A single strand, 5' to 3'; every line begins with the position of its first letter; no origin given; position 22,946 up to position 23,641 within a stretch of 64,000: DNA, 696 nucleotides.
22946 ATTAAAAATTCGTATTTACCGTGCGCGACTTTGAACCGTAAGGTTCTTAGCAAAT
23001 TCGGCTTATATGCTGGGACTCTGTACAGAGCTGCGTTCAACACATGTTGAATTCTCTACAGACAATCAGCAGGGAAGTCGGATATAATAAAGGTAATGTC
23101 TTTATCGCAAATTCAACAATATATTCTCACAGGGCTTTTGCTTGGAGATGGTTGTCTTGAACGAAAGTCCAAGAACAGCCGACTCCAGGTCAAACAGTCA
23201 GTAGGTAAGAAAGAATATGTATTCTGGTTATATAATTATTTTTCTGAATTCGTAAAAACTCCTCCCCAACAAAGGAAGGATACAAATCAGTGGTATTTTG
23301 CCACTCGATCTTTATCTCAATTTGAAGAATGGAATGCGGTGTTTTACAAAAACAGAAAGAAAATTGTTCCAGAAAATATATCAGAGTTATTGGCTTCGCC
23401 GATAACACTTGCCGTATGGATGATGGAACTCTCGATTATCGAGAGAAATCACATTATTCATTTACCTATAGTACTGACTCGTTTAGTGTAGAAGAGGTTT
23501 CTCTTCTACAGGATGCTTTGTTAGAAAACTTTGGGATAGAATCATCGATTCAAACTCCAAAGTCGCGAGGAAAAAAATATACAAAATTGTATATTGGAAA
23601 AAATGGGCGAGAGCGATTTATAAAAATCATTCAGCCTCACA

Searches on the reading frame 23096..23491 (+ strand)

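Call 87: search_protein_families(library=pfam, proteins=[window:23096-23491:+], max_evalue=0.001)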
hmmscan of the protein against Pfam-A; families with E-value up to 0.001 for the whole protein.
window:23096-23491:+ (131 aa): 1 family
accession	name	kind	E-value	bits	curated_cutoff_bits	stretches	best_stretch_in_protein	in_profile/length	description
PF03161.18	LAGLIDADG_2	-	3.4e-26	92.6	25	1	9-110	2-109/168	LAGLIDADG DNA endonuclease family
